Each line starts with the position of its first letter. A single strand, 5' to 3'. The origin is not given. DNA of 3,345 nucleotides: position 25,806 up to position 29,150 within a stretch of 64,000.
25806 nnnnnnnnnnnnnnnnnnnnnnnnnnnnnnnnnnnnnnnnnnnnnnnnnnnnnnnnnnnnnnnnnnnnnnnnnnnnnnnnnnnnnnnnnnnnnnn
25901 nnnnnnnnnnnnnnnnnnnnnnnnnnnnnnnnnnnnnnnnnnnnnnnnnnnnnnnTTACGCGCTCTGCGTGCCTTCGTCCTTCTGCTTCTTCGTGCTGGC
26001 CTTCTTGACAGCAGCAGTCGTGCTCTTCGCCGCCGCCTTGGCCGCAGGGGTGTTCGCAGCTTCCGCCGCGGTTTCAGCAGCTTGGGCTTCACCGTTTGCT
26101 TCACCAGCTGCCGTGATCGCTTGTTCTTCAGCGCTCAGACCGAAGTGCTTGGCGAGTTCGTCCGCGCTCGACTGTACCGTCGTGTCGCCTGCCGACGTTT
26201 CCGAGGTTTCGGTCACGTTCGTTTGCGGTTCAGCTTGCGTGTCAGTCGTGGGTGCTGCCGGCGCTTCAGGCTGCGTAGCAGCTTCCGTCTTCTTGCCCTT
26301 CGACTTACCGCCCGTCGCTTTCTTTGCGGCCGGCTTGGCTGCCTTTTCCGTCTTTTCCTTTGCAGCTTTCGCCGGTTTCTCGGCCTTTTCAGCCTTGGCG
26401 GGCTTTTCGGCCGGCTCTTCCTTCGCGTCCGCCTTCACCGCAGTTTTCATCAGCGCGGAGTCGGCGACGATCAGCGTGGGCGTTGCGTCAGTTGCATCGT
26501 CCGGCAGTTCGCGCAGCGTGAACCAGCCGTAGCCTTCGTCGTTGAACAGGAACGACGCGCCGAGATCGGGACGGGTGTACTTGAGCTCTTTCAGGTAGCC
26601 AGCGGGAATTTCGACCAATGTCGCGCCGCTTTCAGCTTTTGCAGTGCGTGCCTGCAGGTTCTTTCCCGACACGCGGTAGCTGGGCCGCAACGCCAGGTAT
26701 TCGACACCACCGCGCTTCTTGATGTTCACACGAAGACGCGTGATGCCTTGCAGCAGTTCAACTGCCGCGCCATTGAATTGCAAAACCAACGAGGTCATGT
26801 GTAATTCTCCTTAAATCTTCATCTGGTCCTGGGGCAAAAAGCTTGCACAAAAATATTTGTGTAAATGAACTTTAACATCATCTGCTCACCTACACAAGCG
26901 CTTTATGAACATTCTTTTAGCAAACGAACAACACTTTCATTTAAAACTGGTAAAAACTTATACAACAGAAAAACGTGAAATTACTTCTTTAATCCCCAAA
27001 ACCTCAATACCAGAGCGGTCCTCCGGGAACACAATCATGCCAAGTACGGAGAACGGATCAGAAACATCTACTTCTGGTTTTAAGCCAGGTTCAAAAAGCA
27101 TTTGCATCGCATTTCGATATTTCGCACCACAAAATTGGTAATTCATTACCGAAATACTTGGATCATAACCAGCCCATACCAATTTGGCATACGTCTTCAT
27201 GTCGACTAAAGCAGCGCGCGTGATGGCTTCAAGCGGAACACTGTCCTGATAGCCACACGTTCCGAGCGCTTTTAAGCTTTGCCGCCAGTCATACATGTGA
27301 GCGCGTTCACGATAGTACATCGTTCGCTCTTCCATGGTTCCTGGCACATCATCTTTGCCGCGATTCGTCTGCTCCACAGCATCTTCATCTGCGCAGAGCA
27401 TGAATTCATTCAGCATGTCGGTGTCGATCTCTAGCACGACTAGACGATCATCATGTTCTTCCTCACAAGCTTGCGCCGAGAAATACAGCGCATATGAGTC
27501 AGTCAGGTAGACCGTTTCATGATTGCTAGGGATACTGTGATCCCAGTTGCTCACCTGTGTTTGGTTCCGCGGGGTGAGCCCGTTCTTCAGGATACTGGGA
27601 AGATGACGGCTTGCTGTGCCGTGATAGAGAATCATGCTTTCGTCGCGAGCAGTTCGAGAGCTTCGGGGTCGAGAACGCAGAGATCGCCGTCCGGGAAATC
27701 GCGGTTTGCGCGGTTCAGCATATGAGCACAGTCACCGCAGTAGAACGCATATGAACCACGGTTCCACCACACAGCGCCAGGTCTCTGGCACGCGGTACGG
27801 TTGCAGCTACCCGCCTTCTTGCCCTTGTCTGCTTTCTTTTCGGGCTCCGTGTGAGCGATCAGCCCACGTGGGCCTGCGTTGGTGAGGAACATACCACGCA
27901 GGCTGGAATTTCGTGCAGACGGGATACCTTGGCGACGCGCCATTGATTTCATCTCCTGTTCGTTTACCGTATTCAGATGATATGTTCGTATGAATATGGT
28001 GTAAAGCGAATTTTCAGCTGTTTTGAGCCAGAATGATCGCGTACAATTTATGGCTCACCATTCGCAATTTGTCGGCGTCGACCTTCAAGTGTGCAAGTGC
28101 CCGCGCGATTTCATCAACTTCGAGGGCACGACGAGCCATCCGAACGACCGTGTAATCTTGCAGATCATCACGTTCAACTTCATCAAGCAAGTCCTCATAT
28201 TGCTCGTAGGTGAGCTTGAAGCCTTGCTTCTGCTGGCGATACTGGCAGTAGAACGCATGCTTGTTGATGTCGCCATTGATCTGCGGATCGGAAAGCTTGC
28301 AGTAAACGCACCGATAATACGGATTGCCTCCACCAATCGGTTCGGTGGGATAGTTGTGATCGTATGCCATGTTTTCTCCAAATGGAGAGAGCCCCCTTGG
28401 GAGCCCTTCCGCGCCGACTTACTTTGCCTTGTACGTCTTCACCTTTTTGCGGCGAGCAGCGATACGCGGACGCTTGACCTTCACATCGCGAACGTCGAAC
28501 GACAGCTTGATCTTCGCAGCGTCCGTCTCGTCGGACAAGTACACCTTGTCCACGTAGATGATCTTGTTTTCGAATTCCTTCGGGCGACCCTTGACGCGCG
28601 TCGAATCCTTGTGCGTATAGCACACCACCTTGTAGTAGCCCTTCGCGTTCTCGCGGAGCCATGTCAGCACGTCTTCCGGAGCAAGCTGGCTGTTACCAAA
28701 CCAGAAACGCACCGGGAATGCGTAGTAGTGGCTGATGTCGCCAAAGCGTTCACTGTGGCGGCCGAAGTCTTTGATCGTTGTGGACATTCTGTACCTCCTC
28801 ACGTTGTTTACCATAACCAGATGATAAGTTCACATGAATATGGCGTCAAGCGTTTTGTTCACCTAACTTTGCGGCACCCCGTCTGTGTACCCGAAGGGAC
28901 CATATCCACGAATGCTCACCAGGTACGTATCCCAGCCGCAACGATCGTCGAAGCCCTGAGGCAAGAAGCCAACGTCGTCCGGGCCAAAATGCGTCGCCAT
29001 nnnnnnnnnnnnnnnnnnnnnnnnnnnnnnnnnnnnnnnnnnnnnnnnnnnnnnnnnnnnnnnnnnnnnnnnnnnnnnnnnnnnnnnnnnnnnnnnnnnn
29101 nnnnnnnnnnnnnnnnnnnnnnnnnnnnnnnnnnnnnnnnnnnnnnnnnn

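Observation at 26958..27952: KptA/Tpt1-like NAD-binding domain protein coupled (ATGA) to a four-Cys zinc-ribbon protein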

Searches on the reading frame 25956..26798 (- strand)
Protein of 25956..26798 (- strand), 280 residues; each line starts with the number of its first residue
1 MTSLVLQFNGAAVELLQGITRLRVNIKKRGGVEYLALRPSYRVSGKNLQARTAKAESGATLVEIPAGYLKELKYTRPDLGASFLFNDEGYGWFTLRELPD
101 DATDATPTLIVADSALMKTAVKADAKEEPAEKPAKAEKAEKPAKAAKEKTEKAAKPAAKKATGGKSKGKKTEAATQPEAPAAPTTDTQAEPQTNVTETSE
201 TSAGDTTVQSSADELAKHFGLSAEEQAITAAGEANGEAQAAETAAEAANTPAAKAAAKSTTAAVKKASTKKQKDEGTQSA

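Call 63: search_protein_families(library=pfam, proteins=[window:25956-26798:-], max_evalue=0.01)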
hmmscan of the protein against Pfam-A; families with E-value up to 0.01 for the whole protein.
window:25956-26798:- (280 aa): 0 families

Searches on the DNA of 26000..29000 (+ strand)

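Call 6: search_dna_similar(query=window:26000-29000:+, collection=phages, mode=near, max_rows=20)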
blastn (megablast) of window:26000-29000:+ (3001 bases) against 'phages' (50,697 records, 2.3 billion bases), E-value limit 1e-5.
No match.
